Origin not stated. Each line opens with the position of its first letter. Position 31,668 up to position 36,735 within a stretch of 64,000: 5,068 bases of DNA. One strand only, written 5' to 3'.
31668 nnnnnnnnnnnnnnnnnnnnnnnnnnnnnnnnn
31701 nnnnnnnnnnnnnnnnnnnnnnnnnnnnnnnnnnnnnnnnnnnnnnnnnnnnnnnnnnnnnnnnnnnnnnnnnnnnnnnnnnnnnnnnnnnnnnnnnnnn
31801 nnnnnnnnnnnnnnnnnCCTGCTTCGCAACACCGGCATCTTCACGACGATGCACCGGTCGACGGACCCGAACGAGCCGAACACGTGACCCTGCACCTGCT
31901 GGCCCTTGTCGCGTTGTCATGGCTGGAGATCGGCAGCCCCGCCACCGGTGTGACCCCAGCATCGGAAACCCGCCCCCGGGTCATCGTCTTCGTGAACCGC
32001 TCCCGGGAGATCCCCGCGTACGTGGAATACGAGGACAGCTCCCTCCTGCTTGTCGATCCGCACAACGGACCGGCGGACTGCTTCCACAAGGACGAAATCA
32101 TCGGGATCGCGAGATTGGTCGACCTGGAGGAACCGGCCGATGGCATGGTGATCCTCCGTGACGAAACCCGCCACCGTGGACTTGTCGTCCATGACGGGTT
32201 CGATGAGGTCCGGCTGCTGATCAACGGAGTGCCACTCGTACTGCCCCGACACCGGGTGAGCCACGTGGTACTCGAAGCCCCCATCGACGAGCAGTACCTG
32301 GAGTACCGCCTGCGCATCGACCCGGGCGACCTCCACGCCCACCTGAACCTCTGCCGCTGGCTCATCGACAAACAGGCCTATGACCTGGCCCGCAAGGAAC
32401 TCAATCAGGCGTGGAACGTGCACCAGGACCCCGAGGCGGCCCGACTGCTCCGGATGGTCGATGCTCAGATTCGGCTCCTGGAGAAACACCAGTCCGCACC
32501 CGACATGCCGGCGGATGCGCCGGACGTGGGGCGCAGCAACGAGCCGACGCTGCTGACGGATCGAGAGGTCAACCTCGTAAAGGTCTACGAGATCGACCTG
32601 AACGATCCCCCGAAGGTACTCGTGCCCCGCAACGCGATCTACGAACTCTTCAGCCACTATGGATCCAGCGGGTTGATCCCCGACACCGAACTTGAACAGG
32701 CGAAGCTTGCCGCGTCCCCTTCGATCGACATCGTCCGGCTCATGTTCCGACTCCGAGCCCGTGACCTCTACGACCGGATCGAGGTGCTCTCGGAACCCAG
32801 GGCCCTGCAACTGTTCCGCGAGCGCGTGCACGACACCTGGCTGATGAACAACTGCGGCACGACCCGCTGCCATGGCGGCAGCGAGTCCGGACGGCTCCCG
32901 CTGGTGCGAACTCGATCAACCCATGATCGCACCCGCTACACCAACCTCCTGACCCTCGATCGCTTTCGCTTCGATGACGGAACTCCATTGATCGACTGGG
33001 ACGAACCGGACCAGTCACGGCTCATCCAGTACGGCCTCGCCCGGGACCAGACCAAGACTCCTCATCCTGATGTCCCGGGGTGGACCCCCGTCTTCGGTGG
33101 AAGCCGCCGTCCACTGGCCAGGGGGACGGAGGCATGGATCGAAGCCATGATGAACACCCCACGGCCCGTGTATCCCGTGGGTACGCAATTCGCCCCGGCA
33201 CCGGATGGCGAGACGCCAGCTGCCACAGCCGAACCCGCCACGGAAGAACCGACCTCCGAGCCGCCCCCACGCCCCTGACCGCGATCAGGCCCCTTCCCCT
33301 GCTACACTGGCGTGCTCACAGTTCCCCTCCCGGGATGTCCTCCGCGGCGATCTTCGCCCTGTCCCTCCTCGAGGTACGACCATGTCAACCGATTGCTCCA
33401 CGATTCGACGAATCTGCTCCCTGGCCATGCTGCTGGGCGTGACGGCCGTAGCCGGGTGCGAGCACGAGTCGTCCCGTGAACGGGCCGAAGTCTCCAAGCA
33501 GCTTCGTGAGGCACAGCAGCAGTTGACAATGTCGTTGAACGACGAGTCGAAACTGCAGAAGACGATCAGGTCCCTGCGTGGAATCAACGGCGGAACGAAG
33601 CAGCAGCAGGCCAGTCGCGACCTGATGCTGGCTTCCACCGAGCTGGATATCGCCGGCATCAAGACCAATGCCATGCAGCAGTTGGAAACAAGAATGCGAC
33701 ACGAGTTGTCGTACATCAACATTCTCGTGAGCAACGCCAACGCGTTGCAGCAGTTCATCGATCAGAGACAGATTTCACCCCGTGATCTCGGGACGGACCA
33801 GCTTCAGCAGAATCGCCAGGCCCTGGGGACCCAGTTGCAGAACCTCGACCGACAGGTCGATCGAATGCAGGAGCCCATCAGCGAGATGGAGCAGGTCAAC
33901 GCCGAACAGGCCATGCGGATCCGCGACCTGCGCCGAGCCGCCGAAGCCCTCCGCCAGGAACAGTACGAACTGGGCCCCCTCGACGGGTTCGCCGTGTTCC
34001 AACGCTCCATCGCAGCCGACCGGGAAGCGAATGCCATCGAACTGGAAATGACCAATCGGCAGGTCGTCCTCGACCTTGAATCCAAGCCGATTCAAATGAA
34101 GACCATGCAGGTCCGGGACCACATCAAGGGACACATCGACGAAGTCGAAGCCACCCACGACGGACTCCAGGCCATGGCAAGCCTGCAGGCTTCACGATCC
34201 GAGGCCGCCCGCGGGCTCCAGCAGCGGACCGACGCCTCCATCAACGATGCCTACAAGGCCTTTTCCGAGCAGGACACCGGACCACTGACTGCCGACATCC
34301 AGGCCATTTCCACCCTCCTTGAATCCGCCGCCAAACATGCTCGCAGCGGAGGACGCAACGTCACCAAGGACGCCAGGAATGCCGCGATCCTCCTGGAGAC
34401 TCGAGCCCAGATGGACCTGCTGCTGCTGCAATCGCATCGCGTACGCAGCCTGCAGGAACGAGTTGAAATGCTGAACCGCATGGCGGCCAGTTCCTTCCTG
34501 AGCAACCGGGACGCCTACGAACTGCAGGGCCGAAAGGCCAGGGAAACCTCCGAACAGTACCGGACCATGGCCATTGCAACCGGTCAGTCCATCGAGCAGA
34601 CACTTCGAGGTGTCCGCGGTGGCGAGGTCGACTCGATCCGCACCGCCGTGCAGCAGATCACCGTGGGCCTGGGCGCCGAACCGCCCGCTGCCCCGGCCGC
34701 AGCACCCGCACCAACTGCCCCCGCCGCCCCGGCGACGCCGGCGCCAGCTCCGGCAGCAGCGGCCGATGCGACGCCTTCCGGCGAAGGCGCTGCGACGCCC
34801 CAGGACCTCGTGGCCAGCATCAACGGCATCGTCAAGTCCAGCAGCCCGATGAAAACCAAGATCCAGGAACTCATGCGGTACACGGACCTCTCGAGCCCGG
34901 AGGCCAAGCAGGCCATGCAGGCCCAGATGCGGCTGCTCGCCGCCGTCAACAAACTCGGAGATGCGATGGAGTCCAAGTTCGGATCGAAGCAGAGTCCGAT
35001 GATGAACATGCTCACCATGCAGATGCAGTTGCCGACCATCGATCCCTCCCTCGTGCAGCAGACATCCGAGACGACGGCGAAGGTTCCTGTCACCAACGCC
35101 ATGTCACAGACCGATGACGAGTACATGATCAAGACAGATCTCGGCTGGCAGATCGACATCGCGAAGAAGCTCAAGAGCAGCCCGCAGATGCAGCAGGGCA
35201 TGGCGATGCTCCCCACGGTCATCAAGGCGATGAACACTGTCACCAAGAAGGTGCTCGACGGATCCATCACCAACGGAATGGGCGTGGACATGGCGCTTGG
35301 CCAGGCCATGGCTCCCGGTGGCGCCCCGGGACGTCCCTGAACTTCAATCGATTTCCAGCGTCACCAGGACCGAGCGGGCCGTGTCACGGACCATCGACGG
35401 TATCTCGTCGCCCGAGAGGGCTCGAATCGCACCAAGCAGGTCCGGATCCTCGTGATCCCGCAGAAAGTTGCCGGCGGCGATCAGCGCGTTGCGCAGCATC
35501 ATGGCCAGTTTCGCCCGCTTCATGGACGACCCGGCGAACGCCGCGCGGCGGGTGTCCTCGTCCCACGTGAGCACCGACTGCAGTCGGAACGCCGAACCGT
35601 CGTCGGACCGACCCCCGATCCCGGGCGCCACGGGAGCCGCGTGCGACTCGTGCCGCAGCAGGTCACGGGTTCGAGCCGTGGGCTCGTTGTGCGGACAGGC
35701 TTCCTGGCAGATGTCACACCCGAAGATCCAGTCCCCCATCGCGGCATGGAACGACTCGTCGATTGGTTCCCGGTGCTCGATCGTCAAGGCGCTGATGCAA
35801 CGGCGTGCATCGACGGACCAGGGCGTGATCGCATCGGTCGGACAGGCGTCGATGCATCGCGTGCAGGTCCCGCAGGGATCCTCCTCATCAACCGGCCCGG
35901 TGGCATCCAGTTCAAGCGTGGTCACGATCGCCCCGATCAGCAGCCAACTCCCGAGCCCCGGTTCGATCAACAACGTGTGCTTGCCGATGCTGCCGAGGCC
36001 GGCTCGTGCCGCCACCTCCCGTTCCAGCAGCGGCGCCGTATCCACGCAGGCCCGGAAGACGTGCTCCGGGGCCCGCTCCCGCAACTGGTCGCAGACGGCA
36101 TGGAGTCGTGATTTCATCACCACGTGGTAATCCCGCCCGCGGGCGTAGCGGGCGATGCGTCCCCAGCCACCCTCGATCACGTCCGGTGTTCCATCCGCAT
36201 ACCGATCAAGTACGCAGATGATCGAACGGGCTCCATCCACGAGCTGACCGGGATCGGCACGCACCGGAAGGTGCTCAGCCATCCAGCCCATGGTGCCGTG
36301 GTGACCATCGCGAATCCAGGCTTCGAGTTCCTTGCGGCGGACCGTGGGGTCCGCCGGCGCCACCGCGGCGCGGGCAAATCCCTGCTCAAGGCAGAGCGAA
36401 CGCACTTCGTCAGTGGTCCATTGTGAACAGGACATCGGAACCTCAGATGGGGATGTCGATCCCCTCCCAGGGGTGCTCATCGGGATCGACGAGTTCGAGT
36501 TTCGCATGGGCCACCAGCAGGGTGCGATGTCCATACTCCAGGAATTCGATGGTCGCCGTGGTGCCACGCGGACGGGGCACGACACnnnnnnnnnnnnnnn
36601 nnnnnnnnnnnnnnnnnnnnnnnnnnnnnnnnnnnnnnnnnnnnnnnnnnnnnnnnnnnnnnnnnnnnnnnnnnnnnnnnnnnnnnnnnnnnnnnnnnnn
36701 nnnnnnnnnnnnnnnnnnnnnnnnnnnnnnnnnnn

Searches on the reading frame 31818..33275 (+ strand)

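Call 32: search_protein_families(library=pfam, proteins=[window:31818-33275:+], max_evalue=0.01)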
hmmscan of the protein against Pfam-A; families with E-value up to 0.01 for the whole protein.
window:31818-33275:+ (486 aa): 1 family
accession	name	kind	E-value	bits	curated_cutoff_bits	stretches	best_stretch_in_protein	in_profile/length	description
PF14559.12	TPR_19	-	6.8e-06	26.8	25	1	159-212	12-66/68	Tetratricopeptide repeat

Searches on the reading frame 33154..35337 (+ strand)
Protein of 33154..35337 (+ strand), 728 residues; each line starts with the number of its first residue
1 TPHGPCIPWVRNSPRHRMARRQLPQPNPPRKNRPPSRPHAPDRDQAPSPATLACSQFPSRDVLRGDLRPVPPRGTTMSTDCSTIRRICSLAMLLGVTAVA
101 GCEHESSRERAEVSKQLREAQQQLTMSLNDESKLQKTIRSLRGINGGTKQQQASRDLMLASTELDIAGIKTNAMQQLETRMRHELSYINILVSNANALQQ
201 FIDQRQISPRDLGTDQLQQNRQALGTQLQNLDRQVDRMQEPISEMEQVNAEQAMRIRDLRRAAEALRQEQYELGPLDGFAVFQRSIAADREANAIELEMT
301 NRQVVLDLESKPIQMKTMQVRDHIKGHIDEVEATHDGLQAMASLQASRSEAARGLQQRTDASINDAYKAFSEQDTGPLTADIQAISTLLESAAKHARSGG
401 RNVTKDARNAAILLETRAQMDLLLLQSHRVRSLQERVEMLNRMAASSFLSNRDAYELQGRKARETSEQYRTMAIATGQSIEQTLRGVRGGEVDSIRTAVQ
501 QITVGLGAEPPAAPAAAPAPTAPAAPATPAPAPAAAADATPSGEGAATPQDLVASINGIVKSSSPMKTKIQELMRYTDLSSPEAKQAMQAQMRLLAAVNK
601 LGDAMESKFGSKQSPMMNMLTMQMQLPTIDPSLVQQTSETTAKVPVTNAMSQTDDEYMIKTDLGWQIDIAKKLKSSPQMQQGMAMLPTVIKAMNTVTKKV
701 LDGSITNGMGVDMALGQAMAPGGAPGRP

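Call 32: search_protein_families(library=pfam, proteins=[window:33154-35337:+], max_evalue=0.01)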
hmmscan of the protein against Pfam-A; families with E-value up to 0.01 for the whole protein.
window:33154-35337:+ (728 aa): 1 family
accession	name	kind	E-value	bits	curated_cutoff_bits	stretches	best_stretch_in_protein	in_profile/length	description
PF15604.11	Ntox15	-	0.0023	18.4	22.5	1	431-472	9-50/153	Novel toxin 15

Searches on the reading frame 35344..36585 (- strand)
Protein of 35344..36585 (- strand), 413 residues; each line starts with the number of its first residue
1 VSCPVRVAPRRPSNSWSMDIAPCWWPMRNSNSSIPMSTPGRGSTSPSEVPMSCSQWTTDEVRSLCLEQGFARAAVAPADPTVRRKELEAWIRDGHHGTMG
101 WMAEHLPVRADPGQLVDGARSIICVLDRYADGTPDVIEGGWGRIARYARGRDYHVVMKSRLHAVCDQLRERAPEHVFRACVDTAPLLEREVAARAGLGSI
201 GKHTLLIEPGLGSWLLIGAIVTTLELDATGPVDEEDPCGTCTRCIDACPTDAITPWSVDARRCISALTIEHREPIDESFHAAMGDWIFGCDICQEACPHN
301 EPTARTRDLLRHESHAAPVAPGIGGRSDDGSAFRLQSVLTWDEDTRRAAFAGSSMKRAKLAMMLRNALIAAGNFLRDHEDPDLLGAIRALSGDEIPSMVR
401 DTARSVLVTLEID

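Call 66: search_protein_families(library=pfam, proteins=[window:35344-36585:-], max_evalue=0.01)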
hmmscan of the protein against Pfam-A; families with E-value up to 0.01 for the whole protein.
window:35344-36585:- (413 aa): 8 families
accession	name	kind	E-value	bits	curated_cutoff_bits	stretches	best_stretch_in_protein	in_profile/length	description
PF13484.11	Fer4_16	-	7e-21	75.2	30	1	238-300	2-66/66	4Fe-4S double cluster binding domain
PF08331.15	QueG_DUF1730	-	4e-19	68.7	25.1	1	109-183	1-77/77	Epoxyqueuosine reductase QueG, DUF1730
PF00037.32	Fer4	-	0.00011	22.3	21.1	1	234-254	4-24/24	4Fe-4S binding domain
PF13237.11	Fer4_10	-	0.00018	21.8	25.5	0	232-250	3-21/53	4Fe-4S dicluster domain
PF25160.1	LdpA_Fe-S-bd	-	0.00033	20.8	27.6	0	236-255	26-45/49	LdpA Fe-S cluster-binding domain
PF13187.11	Fer4_9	-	0.00059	20.2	27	0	237-253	36-52/52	4Fe-4S dicluster domain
PF12838.12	Fer4_7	-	0.001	19.9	27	1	238-300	2-51/52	4Fe-4S dicluster domain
PF14697.11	Fer4_21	-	0.0032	18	35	0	234-254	37-58/59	4Fe-4S dicluster domain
